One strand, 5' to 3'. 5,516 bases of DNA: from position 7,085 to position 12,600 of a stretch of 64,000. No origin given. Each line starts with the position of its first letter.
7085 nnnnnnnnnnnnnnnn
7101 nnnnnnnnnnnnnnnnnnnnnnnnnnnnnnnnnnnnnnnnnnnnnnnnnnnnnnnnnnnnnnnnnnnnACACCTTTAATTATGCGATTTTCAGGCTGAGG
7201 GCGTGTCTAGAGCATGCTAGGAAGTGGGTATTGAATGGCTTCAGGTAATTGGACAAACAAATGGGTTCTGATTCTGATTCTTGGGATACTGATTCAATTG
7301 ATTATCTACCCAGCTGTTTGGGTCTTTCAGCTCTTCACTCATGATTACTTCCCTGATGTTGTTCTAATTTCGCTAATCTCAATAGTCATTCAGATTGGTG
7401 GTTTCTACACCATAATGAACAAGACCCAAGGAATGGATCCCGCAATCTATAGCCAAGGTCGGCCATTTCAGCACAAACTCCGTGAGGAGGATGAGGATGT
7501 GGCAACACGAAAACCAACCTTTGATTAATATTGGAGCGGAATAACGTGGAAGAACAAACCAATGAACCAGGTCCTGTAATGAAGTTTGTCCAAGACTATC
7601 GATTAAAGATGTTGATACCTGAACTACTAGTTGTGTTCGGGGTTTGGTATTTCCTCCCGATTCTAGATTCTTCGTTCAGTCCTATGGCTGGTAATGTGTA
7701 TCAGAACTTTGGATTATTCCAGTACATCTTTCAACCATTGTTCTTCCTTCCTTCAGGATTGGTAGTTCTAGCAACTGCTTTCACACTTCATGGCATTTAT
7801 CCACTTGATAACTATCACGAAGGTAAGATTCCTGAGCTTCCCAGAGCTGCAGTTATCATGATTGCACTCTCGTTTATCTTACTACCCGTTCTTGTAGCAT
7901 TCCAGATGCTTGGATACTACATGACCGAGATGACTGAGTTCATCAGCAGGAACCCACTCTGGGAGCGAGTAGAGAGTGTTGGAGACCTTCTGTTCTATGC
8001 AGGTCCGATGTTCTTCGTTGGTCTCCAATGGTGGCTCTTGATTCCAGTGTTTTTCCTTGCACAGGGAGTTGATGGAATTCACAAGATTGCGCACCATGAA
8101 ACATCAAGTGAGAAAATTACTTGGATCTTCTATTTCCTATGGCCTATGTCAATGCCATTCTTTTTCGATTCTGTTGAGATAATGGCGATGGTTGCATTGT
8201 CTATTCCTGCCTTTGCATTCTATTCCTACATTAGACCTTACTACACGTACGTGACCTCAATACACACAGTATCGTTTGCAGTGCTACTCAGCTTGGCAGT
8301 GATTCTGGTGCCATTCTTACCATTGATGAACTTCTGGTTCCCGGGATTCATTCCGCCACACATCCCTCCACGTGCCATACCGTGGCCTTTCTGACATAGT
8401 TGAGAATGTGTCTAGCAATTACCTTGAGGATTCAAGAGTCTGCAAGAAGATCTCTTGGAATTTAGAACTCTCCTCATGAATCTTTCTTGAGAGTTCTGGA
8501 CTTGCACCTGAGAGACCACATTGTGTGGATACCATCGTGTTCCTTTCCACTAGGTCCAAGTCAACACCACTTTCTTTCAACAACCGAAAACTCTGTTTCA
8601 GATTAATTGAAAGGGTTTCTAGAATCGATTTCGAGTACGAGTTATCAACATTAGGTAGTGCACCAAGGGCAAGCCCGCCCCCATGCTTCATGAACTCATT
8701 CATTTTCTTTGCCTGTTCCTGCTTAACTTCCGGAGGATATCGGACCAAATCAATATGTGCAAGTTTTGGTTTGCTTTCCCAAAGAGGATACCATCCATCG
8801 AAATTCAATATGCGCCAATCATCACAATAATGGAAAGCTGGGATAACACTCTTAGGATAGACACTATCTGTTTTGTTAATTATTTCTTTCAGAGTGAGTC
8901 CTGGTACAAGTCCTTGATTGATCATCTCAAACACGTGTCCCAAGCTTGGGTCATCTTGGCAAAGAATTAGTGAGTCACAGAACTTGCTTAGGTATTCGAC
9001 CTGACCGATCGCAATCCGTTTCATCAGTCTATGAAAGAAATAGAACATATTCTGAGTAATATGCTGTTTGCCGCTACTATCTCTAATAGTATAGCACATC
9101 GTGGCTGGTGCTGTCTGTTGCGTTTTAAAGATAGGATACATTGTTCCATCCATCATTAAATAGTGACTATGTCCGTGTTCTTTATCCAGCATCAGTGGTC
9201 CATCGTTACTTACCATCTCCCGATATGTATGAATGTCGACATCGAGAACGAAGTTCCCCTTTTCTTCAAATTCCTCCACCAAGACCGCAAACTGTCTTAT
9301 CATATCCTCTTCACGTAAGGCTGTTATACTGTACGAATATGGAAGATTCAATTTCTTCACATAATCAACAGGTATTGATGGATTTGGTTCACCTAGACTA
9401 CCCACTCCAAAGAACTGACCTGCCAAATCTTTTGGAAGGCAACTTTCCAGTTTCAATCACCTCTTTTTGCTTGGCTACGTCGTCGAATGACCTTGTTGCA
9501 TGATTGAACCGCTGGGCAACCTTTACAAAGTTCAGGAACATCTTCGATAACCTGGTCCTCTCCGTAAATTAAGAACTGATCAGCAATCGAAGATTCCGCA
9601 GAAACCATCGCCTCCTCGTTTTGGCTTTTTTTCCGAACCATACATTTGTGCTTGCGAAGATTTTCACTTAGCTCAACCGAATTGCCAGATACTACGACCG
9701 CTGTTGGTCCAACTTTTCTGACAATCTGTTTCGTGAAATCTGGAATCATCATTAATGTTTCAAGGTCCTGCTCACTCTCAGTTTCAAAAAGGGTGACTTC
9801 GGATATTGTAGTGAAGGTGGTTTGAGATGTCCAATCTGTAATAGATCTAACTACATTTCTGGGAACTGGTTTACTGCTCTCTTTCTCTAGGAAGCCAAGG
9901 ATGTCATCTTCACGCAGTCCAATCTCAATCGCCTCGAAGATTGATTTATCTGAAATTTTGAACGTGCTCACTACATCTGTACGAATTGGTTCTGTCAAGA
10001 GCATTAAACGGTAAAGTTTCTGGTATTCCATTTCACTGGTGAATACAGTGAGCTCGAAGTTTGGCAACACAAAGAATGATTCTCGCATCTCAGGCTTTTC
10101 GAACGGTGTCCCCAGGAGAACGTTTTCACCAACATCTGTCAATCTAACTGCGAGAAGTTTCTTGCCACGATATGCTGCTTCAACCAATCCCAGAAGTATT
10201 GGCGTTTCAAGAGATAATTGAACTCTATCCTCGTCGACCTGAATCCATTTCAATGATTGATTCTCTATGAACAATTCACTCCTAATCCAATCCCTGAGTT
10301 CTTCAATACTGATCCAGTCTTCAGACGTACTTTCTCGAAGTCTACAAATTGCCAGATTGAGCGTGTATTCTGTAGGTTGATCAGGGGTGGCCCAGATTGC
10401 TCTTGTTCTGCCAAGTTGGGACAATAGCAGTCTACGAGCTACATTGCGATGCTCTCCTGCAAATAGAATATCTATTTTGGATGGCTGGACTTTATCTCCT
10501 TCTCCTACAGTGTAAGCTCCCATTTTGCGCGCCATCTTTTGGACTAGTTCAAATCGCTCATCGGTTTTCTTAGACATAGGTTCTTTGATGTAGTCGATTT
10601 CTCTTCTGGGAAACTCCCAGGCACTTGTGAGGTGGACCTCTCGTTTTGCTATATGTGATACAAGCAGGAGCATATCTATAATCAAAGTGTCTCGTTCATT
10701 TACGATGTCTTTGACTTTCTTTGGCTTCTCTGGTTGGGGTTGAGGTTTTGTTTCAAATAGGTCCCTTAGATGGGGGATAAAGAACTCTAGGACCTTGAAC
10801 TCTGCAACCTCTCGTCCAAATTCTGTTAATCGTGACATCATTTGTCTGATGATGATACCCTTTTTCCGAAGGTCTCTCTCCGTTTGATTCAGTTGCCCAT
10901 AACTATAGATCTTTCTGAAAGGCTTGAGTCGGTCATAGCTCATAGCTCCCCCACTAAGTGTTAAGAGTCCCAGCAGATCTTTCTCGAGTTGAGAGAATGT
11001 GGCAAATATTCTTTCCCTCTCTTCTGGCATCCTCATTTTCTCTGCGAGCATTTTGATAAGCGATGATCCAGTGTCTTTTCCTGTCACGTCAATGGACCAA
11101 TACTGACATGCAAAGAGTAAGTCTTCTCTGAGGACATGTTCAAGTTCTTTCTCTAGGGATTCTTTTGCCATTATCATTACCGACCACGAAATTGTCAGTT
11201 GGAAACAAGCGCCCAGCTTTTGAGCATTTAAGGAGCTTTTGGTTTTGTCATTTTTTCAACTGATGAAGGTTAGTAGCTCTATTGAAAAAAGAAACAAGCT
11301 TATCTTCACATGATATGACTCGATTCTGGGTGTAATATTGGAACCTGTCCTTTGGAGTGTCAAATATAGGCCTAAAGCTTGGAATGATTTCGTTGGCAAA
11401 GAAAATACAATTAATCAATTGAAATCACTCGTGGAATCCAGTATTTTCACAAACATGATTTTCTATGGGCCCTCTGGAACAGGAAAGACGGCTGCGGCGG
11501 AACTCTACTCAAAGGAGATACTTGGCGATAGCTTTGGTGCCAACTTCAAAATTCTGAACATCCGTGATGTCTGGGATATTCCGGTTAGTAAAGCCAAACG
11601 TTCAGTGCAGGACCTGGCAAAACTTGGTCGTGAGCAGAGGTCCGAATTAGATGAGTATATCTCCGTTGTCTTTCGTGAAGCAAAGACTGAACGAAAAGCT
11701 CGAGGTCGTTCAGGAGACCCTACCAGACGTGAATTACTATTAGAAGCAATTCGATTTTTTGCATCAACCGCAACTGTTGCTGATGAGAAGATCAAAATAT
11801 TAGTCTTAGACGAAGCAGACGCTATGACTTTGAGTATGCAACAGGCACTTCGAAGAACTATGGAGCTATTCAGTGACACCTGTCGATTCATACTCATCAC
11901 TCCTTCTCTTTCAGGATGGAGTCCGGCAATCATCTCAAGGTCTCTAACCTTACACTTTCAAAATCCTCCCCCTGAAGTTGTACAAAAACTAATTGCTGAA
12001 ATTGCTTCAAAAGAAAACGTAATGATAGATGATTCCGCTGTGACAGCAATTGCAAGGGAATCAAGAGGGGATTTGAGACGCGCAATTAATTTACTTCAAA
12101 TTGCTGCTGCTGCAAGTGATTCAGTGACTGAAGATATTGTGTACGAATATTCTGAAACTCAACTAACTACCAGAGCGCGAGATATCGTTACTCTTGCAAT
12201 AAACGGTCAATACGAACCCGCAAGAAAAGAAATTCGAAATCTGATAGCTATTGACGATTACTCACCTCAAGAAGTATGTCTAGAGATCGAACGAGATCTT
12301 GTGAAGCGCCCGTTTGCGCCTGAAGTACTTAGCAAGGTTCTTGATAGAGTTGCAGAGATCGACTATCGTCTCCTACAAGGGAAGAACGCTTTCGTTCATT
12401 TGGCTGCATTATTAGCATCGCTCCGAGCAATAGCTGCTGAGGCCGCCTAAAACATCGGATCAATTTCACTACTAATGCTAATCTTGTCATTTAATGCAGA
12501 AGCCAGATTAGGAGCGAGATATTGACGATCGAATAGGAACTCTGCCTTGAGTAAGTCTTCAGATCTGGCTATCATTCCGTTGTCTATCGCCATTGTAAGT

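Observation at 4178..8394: Five-gene operon of uncharacterised membrane proteins containing a tandem triplication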

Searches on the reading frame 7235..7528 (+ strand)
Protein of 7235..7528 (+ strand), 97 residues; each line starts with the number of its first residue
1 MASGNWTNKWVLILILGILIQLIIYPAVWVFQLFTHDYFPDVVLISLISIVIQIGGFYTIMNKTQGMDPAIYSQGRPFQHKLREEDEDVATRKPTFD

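Call 3: search_protein_families(library=pfam, proteins=[window:7235-7528:+], max_evalue=1)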
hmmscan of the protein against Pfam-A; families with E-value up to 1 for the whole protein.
window:7235-7528:+ (97 aa): 1 family
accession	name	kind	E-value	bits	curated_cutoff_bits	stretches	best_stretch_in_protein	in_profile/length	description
PF01769.21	MgtE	-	0.065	13.9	27.6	1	11-73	42-106/125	Divalent cation transporter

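Call 4: search_protein_families(library=ncbifam, proteins=[window:7235-7528:+], max_evalue=1)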
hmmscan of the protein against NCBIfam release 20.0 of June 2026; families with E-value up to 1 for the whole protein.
window:7235-7528:+ (97 aa): 0 families

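Call 60: search_protein_families(library=padloc, proteins=[window:7235-7528:+], max_evalue=0.1)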
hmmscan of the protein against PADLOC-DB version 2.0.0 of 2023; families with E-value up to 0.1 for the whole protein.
window:7235-7528:+ (97 aa): 0 families

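Call 61: search_protein_families(library=phrogs, proteins=[window:7235-7528:+], max_evalue=0.1)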
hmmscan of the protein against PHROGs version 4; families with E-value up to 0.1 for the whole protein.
window:7235-7528:+ (97 aa): 0 families

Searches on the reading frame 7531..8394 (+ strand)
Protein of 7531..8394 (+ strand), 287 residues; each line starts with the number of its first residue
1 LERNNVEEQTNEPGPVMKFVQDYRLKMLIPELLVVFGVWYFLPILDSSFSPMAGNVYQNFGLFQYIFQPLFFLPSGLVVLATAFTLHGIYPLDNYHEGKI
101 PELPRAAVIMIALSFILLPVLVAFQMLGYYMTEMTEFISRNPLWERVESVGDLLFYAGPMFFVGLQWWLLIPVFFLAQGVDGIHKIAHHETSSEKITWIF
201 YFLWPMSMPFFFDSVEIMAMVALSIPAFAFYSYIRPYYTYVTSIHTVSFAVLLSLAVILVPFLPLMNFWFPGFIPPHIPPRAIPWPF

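Call 3: search_protein_families(library=pfam, proteins=[window:7531-8394:+], max_evalue=1)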
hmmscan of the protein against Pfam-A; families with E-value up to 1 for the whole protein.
window:7531-8394:+ (287 aa): 1 family
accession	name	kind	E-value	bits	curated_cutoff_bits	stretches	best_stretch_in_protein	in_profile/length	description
PF20664.2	DUF6814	-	0.46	11.2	25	0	104-131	37-64/71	Family of unknown function (DUF6814)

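Call 4: search_protein_families(library=ncbifam, proteins=[window:7531-8394:+], max_evalue=1)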
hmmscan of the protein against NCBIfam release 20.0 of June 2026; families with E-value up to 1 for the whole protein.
window:7531-8394:+ (287 aa): 0 families

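Call 18: find_homologous_proteins(query=window:7531-8394:+, max_evalue=0.001)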
Query window:7531-8394:+ (287 aa): 163 proteins with E <= 0.001 among 2589 candidates; the best 120 are listed.
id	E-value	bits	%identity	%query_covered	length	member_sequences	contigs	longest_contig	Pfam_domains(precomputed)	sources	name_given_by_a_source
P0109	4.3e-179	613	97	98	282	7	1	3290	-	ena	-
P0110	6.9e-170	582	90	98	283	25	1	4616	-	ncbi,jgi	ncbi:MAG: hypothetical protein ACXABX_06120 [Candidatus Thorarchaeota archaeon]|jgi:hypothetical pro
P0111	3.5e-168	577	90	98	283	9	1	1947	-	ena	-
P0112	1.9e-166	571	89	98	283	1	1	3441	-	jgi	-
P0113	4.4e-165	567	88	99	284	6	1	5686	-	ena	-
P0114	5.2e-165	567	88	98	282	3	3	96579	-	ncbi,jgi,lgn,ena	-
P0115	7.4e-165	566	88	98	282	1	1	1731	-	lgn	-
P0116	8.2e-165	566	88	99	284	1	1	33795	-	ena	-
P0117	2.1e-164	565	88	98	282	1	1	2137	-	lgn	-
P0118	2.6e-164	564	87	98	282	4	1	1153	-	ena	-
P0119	5.6e-164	563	88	98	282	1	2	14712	-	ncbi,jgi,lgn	-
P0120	6.9e-164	563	88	98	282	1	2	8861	-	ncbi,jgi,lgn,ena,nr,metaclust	ncbi:MAG: hypothetical protein AM325_014685 [Candidatus Thorarchaeota archaeon SMTZ1-45]|nr:MAG: hyp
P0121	1.3e-163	562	87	98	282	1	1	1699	-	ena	-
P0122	3.1e-162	557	88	94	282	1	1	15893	-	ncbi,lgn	ncbi:MAG: hypothetical protein ACFFCX_11250 [Candidatus Sifarchaeia archaeon]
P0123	5.4e-162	557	87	98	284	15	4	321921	-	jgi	jgi:hypothetical protein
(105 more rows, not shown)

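Call 30: search_solved_structures(query=A2, max_evalue=10)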
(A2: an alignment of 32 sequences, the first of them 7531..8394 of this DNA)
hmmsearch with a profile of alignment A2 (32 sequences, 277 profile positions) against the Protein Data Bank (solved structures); distinct sequences matched with E-value up to 10: 0.

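Call 36: predict_structure(alignment_id=A2)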
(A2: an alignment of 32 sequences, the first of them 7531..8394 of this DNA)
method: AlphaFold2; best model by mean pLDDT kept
length: 287 residues; sequences in the alignment: 32
mean_pLDDT: 74.8   pTM: 0.63
mean pLDDT of the five models: 74.8, 71.3, 70.8, 66.3, 53.6
residues with pLDDT >= 90: 13; 70-90: 175; 50-70: 93; < 50: 6
segments of 3 or more residues with pLDDT < 50: 285-287
pLDDT, mean of each block of 10 residues (from residue 1): 54 76 71 68 72 80 88 84 81 81 88 87 81 71 69 69 61 63 55 66 81 83 74 70 81 91 90 76 53
secondary structure, 60 per line:
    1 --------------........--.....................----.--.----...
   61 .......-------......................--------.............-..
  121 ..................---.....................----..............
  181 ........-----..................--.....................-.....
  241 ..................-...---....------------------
elements in order: H15-22 H25-45 H58-67 H75-96 H105-117 H119-138 H142-162 H167-188 H194-211 H214-234 H236-258 H266-269

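Call 46: search_protein_families(library=pfam, alignment_id=A2, max_evalue=10)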
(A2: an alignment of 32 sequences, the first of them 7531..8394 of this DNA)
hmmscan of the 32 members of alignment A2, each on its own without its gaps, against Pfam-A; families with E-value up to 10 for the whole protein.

A. member 1, window:7531-8394:+ (287 aa): 1 family
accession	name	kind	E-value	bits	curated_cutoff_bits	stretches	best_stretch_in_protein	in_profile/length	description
PF20664.2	DUF6814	-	0.46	11.2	25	2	104-131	37-64/71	Family of unknown function (DUF6814)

B. families by the number of members that match (of 32 scanned): 11 families
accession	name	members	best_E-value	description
PF20664.2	DUF6814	25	0.00024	Family of unknown function (DUF6814)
PF09323.15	DUF1980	10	0.062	DUF1980 N-terminal domain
PF15383.11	TMEM237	3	0.13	Transmembrane protein 237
PF15939.10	YmcE_antitoxin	3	0.2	Putative antitoxin of bacterial toxin-antitoxin system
PF23906.1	DUF7248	2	0.21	Family of unknown function (DUF7248)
PF19747.4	DUF6234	1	0.026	Family of unknown function (DUF6234)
PF05313.17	Pox_P21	1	0.095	Poxvirus P21 membrane protein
PF03185.20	CaKB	1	0.99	Calcium-activated potassium channel, beta subunit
PF14802.11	TMEM192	1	1.5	TMEM192 family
PF11744.14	ALMT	1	1.8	Aluminium activated malate transporter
PF20237.3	DUF6594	1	9.1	Family of unknown function (DUF6594)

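Call 60: search_protein_families(library=padloc, proteins=[window:7531-8394:+], max_evalue=0.1)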
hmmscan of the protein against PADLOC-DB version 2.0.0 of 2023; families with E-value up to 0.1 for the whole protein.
window:7531-8394:+ (287 aa): 0 families

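Call 61: search_protein_families(library=phrogs, proteins=[window:7531-8394:+], max_evalue=0.1)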
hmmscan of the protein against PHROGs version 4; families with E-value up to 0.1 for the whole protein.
window:7531-8394:+ (287 aa): 0 families

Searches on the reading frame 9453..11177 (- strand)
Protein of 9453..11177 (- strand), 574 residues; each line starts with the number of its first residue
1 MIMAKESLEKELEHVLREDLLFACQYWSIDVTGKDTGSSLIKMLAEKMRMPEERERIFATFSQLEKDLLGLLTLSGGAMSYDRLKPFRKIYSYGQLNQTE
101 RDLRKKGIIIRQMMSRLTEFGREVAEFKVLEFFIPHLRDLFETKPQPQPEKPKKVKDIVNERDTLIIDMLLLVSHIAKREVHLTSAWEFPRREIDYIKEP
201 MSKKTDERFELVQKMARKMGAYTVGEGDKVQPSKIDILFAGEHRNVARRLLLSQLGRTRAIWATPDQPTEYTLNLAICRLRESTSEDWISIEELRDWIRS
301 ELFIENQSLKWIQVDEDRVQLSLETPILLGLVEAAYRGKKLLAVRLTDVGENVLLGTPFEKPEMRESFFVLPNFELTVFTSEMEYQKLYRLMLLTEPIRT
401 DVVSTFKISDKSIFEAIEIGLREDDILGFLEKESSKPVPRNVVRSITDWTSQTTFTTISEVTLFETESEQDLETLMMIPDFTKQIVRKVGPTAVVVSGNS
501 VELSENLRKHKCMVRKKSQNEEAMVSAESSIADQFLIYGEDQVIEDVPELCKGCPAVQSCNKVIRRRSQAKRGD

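Call 3: search_protein_families(library=pfam, proteins=[window:9453-11177:-], max_evalue=1)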
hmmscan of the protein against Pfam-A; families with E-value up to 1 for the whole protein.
window:9453-11177:- (574 aa): 2 families
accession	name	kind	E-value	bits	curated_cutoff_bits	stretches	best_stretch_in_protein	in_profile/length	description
PF13625.11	Helicase_C_3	-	1.1e-10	42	34.2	1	390-479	22-114/125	Helicase conserved C-terminal domain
PF20056.4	DUF6455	-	0.016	15.7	23.7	0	542-571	37-66/85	Family of unknown function (DUF6455)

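Call 4: search_protein_families(library=ncbifam, proteins=[window:9453-11177:-], max_evalue=1)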
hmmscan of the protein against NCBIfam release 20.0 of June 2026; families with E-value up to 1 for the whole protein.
window:9453-11177:- (574 aa): 2 families
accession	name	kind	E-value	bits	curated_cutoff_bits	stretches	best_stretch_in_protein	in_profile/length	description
TIGR00603.1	rad25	subfamily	0.00038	18.8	328.7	1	391-450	41-101/734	DNA repair helicase rad25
NF045503.1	repair_heli_XPB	equivalog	0.0012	17.4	610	1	401-469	37-110/548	DNA repair helicase XPB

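Call 60: search_protein_families(library=padloc, proteins=[window:9453-11177:-], max_evalue=0.1)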
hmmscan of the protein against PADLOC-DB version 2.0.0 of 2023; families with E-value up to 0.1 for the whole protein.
window:9453-11177:- (574 aa): 0 families

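Call 61: search_protein_families(library=phrogs, proteins=[window:9453-11177:-], max_evalue=0.1)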
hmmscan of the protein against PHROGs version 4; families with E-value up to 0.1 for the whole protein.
window:9453-11177:- (574 aa): 0 families

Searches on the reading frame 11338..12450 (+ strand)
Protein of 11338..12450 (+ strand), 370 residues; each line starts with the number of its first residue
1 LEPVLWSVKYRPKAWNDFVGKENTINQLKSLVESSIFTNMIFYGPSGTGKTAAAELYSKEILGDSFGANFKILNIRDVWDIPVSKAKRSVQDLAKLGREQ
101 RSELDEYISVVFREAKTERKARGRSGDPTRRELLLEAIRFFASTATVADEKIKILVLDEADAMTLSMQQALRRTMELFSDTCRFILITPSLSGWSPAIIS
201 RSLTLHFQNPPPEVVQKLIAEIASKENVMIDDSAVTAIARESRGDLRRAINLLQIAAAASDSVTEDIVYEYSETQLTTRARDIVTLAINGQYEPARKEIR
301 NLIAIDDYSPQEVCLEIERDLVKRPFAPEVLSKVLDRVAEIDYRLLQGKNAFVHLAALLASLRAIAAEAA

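Call 33: search_protein_families(library=pfam, proteins=[window:11338-12450:+], max_evalue=0.001)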
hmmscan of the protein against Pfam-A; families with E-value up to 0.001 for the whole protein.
window:11338-12450:+ (370 aa): 12 families
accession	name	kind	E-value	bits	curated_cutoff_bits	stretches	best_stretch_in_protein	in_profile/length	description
PF08542.16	Rep_fac_C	-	8.3e-10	39.4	23.6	1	281-361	7-88/88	Replication factor C C-terminal domain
PF00004.35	AAA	-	9.1e-10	39.5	21.2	1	40-201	1-122/131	ATPase family associated with various cellular activities (AAA)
PF21960.2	RCF1-5-like_lid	-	1.2e-09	38.4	27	1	219-257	3-42/43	RCF1/5-like, AAA+ ATPase lid domain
PF13191.12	AAA_16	-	1.3e-08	36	32.6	1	18-180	2-161/167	AAA ATPase domain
PF25361.1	AAA_lid_RFC1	-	1e-07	31.8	34.9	1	215-266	4-55/59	RFC1-like, AAA+ ATPase lid domain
PF13401.12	AAA_22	-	1.4e-07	32.4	27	1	40-187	8-121/130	AAA domain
PF13177.12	DNA_pol3_delta2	-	2.6e-07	31.2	27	1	21-209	2-159/161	DNA polymerase III, delta subunit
PF16193.11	AAA_assoc_2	-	8.5e-06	26.4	34.3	1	225-267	2-50/81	AAA C-terminal domain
PF01637.24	ATPase_2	-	6.4e-05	23.3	33.2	0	18-161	1-120/225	ATPase domain predominantly from Archaea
PF00270.35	DEAD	-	0.00013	22.2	26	0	149-188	115-157/167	DEAD/DEAH box helicase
PF22703.2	Cdc6_lid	-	0.00046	20.5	27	0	234-268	24-58/68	Cdc6 AAA+ ATPase-type lid domain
PF05496.18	RuvB_N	-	0.00046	20.4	27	0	11-61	2-57/159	Holliday junction DNA helicase RuvB P-loop domain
